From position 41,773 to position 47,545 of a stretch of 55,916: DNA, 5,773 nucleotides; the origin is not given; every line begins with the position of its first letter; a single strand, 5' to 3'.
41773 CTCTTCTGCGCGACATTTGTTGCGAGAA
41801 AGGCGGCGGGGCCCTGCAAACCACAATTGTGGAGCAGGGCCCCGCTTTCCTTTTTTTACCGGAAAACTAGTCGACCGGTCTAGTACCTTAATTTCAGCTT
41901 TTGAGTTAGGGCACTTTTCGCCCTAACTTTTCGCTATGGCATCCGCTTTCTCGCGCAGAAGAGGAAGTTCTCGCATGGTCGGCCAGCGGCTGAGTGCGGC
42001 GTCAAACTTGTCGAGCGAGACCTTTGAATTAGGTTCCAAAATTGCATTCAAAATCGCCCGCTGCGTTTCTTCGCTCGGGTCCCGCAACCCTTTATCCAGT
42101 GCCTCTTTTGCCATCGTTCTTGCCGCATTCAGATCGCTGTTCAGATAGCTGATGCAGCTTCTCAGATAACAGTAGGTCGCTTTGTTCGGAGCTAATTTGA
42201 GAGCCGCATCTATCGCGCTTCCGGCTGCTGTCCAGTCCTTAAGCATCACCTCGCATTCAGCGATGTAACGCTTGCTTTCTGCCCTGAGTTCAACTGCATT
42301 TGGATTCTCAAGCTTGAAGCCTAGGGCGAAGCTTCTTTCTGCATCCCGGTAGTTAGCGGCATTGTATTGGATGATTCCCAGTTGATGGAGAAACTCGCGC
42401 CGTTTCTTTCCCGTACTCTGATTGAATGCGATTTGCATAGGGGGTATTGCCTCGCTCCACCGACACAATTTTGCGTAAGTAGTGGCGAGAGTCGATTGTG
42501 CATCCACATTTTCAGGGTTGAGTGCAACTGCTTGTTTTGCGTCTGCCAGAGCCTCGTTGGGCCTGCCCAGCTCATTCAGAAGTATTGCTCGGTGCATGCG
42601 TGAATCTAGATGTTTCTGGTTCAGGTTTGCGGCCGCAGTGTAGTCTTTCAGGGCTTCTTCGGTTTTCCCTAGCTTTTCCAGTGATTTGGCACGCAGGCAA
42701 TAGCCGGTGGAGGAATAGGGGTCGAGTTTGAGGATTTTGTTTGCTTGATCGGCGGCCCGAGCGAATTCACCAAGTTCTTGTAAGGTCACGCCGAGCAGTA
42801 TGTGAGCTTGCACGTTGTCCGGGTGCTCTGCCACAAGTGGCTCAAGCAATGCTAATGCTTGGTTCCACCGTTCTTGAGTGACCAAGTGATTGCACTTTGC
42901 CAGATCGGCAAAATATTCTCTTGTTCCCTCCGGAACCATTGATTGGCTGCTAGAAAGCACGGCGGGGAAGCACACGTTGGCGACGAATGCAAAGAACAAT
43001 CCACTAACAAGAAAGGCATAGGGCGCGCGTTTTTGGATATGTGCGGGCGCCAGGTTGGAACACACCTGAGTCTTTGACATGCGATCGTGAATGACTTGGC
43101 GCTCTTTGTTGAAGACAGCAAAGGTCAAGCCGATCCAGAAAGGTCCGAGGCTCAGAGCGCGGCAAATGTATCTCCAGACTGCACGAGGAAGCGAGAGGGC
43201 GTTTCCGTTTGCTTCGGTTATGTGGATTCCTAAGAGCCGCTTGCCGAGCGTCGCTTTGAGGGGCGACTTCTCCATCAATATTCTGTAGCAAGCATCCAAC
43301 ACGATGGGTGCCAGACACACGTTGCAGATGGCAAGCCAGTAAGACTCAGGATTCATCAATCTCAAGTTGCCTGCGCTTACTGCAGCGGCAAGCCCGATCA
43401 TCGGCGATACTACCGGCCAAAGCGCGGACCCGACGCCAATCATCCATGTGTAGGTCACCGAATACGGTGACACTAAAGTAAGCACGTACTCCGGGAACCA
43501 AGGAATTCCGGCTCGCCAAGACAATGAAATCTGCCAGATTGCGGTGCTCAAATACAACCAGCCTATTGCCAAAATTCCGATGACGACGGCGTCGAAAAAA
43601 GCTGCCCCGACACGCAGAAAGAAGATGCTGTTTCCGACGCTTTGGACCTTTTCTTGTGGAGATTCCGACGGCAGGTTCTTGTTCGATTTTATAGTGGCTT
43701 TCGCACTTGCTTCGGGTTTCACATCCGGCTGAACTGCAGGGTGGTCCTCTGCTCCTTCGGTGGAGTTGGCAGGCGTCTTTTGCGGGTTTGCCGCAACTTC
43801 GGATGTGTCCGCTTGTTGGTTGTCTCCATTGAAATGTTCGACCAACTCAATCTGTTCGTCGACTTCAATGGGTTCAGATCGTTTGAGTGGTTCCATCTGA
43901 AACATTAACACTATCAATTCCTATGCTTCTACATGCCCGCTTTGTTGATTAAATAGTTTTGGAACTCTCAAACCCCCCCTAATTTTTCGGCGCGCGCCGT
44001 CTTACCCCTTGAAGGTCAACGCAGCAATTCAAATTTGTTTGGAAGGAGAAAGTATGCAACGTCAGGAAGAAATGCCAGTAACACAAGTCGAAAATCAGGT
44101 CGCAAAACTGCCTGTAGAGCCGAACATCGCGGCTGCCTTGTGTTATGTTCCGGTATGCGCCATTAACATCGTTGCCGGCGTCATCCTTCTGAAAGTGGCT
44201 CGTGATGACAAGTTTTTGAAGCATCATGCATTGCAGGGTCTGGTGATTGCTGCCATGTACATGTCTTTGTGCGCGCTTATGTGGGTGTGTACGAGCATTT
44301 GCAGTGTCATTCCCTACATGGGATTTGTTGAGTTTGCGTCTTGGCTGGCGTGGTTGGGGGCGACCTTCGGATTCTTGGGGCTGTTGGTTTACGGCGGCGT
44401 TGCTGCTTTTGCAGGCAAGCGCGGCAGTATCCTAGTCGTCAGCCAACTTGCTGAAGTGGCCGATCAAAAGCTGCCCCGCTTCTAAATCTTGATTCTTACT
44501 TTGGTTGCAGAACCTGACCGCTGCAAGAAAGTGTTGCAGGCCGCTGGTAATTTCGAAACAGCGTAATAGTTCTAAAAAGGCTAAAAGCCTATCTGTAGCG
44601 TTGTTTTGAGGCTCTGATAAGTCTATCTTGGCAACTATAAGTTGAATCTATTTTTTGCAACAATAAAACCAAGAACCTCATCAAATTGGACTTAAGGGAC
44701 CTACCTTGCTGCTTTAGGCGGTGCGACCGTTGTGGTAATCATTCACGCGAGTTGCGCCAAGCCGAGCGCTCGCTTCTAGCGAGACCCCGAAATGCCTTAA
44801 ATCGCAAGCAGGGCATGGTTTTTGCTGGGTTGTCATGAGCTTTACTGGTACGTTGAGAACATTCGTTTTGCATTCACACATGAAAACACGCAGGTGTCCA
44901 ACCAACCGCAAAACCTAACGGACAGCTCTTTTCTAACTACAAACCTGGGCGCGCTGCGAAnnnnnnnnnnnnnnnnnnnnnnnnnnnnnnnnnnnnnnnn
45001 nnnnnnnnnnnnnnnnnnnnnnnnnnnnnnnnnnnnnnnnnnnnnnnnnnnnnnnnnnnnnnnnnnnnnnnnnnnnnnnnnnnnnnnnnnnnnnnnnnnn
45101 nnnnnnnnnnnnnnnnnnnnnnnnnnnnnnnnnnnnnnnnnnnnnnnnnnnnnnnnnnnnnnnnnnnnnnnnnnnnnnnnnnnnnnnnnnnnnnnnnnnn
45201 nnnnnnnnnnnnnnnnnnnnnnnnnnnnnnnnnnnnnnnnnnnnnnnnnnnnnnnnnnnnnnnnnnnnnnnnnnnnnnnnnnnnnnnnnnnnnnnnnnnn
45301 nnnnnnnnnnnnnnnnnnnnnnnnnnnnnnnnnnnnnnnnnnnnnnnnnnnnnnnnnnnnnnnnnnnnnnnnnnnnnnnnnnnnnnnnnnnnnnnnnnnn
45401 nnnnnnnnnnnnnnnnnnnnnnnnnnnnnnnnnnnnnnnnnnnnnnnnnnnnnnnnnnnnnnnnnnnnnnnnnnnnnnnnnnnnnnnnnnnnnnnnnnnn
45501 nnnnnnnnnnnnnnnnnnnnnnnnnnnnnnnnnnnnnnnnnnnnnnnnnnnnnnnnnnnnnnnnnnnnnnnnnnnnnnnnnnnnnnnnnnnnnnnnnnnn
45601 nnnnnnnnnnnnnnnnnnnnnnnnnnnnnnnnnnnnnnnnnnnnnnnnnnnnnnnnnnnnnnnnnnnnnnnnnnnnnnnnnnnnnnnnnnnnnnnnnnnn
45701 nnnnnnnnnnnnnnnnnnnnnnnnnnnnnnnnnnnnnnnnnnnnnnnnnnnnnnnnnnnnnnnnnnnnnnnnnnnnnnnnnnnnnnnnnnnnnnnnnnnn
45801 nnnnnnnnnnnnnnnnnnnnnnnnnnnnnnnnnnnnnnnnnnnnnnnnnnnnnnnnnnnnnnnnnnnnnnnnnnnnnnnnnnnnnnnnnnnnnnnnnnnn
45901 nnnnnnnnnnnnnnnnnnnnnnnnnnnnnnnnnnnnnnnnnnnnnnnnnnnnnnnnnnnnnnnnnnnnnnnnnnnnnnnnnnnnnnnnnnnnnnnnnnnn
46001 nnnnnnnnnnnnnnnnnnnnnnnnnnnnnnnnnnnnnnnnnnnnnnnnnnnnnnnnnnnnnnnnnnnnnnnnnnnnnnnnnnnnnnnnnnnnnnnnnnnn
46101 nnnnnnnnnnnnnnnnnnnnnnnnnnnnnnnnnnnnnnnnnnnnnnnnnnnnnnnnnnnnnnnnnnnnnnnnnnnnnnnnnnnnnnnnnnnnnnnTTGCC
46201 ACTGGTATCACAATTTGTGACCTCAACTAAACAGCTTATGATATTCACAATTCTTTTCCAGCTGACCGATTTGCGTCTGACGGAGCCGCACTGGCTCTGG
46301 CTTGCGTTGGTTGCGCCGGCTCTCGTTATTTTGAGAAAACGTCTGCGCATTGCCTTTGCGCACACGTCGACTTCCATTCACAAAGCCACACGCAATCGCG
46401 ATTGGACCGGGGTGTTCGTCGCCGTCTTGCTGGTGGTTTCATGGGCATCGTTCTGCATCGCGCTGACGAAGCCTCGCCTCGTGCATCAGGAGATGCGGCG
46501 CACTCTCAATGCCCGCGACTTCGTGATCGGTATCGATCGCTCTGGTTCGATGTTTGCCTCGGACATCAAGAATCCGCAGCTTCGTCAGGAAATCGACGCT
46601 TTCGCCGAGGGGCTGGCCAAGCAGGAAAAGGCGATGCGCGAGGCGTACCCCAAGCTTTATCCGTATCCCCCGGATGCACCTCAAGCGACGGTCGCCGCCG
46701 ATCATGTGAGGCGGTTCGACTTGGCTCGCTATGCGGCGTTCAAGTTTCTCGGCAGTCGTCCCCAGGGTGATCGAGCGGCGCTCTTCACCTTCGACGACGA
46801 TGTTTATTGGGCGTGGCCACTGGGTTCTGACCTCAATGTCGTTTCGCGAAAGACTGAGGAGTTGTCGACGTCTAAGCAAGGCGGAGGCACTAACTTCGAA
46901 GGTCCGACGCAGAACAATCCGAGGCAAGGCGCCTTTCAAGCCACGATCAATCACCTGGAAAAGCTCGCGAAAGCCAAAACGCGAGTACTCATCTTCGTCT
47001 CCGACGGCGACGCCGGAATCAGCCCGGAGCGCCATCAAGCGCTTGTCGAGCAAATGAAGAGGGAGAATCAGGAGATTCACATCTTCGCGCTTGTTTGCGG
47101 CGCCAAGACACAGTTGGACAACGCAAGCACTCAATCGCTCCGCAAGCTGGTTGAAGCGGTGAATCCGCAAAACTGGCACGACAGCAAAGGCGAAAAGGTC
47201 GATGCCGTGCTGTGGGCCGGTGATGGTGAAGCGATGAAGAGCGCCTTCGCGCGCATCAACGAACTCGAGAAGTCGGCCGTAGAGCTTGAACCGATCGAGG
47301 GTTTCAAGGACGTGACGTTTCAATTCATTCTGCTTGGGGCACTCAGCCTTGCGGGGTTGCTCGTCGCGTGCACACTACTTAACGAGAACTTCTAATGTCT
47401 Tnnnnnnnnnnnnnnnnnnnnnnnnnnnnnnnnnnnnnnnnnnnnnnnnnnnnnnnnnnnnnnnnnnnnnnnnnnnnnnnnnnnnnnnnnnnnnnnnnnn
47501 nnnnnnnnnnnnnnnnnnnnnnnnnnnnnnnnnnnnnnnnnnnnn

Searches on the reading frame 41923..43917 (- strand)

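Call 69: search_protein_families(library=pfam, proteins=[window:41923-43917:-], max_evalue=0.001)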
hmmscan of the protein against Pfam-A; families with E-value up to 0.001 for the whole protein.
window:41923-43917:- (664 aa): 18 families
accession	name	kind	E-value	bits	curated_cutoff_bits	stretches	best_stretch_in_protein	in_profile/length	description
PF07719.23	TPR_2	-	2.3e-19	68.3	27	0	405-435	3-33/34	Tetratricopeptide repeat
PF13432.12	TPR_16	-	1.8e-18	67.1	32.7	2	343-402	5-64/65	Tetratricopeptide repeat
PF00515.34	TPR_1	-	1.3e-16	60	27.8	0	405-435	3-33/34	Tetratricopeptide repeat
PF14559.12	TPR_19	-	3.1e-14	53.5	25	2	346-400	2-56/68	Tetratricopeptide repeat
PF06271.18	RDD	-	1.2e-13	51.9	24.1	1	102-281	7-136/137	RDD family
PF13431.12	TPR_17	-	1.4e-11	44.1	24.4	0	393-423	3-33/34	Tetratricopeptide repeat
PF13428.12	TPR_14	-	2.3e-11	43.6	23.5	0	440-478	4-42/44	Tetratricopeptide repeat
PF12895.13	ANAPC3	-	1.4e-09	38.5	27.2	1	348-424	2-77/82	Anaphase-promoting complex, cyclosome, subunit 3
PF13414.12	TPR_11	-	4.7e-09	36.2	26.8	0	448-484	5-41/42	TPR repeat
PF13424.12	TPR_12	-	6e-09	36.4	30.1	0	343-398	18-74/77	Tetratricopeptide repeat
PF23914.1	TPR_CcmH_CycH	-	2.8e-08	34.2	42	0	349-400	101-152/158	Cytochrome c-type biogenesis protein H TPR domain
PF13371.12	TPR_9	-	3.5e-08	33.8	35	0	418-475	10-67/73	Tetratricopeptide repeat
PF13181.12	TPR_8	-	6.5e-08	32.6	25.7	0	406-436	4-34/34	Tetratricopeptide repeat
PF03704.23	BTAD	-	6.7e-05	23.7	22.1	0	370-440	63-133/146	Bacterial transcriptional activator domain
PF13174.12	TPR_6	-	0.0001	23.1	26.3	0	409-428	6-25/33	Tetratricopeptide repeat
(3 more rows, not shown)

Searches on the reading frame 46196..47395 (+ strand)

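Call 70: search_protein_families(library=pfam, proteins=[window:46196-47395:+], max_evalue=0.001)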
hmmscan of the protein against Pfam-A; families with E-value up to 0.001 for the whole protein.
window:46196-47395:+ (399 aa): 2 families
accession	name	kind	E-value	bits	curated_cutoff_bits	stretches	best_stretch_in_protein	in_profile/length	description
PF13519.12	VWA_2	-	3.1e-09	37.8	27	1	172-271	19-106/107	von Willebrand factor type A domain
PF00092.34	VWA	-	0.00035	21.3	23.8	0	185-320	31-152/174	von Willebrand factor type A domain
